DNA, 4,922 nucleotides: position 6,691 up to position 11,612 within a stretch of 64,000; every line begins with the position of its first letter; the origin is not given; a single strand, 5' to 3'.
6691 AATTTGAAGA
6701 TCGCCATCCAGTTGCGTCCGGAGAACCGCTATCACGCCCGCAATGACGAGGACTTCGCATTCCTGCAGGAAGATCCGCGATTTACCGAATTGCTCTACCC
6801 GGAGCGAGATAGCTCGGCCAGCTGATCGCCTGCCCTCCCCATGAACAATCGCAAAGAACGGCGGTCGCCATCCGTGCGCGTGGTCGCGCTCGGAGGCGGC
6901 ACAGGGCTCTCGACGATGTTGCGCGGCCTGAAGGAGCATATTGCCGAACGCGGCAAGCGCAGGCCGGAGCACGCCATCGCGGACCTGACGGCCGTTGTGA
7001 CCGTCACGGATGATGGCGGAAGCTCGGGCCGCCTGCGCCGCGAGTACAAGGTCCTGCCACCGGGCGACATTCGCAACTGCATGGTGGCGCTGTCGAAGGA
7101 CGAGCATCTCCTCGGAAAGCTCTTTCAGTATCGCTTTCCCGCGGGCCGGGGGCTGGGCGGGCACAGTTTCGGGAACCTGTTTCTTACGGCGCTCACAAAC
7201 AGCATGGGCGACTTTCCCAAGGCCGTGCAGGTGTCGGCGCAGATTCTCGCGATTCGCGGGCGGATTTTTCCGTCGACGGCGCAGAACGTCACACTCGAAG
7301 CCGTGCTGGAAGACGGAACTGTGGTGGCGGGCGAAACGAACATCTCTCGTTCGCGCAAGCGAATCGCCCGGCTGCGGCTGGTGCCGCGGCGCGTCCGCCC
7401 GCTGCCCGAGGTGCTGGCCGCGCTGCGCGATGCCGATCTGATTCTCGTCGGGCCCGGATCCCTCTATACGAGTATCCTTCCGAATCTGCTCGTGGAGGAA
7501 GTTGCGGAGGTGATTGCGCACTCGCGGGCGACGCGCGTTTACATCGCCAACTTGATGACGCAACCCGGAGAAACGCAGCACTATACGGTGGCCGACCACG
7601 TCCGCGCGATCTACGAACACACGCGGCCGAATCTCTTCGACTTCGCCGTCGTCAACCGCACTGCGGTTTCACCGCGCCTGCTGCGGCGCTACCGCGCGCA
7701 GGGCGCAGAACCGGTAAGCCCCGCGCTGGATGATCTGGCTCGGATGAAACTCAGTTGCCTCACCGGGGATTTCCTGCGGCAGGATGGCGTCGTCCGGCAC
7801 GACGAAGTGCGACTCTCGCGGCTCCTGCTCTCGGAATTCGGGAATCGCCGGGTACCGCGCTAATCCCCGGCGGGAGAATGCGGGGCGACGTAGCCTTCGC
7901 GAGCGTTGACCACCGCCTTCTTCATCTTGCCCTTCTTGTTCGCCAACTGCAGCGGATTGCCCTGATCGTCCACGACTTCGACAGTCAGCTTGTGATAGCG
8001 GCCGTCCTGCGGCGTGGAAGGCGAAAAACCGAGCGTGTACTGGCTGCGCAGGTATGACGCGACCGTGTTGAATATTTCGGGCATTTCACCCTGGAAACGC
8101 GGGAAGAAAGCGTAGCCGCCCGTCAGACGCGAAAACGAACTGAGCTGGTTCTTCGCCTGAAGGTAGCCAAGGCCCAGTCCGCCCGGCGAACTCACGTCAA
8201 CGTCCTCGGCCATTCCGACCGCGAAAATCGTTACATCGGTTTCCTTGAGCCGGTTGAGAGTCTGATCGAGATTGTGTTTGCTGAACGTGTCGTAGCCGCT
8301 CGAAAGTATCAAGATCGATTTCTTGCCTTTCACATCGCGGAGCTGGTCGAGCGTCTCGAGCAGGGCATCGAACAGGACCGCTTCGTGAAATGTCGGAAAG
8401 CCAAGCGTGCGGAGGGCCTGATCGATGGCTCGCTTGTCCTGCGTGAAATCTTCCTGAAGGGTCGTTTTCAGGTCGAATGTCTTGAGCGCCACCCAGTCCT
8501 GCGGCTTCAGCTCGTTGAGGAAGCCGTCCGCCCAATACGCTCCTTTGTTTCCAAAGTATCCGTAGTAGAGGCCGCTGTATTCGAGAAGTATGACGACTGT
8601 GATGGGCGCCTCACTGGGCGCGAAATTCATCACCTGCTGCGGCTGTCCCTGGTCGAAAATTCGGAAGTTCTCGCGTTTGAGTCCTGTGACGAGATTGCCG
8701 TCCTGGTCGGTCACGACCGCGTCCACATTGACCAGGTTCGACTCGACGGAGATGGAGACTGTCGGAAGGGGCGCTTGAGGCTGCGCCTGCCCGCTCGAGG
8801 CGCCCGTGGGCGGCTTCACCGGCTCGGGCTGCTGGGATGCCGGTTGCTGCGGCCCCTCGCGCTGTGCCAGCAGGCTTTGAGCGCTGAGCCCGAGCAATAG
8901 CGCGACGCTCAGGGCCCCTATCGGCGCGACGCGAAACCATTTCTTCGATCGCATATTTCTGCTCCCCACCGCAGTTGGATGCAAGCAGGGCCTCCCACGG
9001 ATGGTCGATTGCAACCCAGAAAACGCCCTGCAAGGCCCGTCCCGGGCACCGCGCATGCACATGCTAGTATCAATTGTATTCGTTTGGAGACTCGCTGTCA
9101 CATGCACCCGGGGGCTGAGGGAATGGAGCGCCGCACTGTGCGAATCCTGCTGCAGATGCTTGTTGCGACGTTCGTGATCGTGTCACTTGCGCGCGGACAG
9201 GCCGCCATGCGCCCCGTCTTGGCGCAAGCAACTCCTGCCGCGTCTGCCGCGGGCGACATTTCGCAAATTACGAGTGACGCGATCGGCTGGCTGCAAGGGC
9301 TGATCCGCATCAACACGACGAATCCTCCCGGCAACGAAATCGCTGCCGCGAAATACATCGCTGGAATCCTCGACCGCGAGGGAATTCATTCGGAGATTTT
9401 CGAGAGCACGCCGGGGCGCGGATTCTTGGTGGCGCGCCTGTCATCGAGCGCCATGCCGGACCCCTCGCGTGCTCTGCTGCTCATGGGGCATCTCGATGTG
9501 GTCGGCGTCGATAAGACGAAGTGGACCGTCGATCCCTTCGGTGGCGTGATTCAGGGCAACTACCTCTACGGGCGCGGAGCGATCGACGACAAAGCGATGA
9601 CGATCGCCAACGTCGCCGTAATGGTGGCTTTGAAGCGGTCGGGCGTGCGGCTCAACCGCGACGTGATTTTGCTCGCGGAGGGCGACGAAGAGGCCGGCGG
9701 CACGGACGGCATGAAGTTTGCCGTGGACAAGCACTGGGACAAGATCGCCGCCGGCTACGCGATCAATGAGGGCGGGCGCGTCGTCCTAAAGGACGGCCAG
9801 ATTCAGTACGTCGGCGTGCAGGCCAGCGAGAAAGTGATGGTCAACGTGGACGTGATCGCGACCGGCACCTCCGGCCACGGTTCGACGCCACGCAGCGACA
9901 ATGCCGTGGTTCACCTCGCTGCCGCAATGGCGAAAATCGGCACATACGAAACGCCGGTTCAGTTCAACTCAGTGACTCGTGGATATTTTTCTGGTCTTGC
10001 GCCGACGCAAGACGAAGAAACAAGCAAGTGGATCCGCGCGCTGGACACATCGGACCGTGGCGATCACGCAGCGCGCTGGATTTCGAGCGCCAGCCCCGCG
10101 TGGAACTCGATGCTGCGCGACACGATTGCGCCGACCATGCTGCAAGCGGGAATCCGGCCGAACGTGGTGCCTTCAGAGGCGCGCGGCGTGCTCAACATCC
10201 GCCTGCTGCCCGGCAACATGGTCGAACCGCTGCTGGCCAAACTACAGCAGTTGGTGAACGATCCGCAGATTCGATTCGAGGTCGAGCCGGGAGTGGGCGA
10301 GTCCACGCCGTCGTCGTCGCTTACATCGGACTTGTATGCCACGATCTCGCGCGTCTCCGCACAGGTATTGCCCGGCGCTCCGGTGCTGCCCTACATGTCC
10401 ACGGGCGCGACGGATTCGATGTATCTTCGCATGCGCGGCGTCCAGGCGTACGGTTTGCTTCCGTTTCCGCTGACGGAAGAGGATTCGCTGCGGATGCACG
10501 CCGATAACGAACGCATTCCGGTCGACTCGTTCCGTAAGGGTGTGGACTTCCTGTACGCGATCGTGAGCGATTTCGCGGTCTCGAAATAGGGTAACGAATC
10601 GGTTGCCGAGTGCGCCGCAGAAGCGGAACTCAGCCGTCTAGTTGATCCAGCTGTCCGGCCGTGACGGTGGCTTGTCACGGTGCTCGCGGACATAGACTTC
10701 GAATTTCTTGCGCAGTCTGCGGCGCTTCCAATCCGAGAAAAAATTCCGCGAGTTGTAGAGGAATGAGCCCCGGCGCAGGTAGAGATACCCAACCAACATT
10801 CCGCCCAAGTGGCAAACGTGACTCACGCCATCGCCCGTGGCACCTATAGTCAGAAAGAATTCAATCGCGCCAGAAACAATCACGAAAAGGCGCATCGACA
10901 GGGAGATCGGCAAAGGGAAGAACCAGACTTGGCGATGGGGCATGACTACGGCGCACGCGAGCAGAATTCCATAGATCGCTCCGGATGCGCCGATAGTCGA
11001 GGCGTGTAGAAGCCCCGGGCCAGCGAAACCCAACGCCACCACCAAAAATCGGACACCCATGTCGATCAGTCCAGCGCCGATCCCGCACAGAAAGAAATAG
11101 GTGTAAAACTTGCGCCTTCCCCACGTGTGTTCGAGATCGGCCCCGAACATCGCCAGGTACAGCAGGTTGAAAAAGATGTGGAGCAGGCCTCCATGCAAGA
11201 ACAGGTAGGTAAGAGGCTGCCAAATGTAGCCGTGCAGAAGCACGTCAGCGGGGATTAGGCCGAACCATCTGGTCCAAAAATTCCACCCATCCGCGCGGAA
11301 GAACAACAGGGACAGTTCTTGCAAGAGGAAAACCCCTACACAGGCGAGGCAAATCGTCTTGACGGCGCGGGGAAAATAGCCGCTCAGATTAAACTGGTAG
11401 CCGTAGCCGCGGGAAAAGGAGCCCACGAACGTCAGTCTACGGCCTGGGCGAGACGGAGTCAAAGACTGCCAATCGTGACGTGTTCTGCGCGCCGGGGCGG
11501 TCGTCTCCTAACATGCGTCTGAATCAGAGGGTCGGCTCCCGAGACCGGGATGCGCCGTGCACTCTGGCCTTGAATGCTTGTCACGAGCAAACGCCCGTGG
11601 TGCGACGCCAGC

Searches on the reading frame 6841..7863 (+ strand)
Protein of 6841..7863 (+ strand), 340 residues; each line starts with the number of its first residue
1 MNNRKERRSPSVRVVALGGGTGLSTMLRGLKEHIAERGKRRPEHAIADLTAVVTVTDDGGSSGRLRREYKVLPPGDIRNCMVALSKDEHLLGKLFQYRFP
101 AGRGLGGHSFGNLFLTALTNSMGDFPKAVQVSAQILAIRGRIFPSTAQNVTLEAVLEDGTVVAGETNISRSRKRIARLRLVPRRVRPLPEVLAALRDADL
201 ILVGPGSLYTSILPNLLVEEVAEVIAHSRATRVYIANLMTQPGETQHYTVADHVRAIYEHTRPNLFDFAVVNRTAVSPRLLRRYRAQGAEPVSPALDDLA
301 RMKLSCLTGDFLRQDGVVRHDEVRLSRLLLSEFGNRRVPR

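Call 89: search_protein_families(library=pfam, proteins=[window:6841-7863:+], max_evalue=0.00001)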
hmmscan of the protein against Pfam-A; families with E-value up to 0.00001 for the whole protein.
window:6841-7863:+ (340 aa): 1 family
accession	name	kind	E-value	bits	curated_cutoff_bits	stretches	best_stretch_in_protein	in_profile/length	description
PF01933.23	CofD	-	1.8e-107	359.3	30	1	14-311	1-289/290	2-phospho-L-lactate transferase CofD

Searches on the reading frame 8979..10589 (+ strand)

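Call 89: search_protein_families(library=pfam, proteins=[window:8979-10589:+], max_evalue=0.00001)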
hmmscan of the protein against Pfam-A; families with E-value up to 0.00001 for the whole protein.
window:8979-10589:+ (536 aa): 3 families
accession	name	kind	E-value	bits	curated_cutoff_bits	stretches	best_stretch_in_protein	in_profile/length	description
PF01546.33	Peptidase_M20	-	2.7e-29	103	24.6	1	167-530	1-205/206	Peptidase family M20/M25/M40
PF07687.19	M20_dimer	-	3.3e-11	43.5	21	1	285-430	4-103/107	Peptidase dimerisation domain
PF04389.22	Peptidase_M28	-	1.3e-08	35.3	21.3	1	151-313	3-117/193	Peptidase family M28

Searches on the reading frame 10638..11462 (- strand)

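Call 89: search_protein_families(library=pfam, proteins=[window:10638-11462:-], max_evalue=0.00001)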
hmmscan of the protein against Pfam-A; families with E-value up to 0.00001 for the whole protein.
window:10638-11462:- (274 aa): 2 families
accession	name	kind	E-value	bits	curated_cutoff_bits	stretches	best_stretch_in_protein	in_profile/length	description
PF01694.28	Rhomboid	-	1.4e-23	84.1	22.6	1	78-228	2-136/143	Rhomboid domain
PF08551.15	DUF1751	-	4.9e-08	33.9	22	1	76-169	6-96/99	Eukaryotic integral membrane protein (DUF1751)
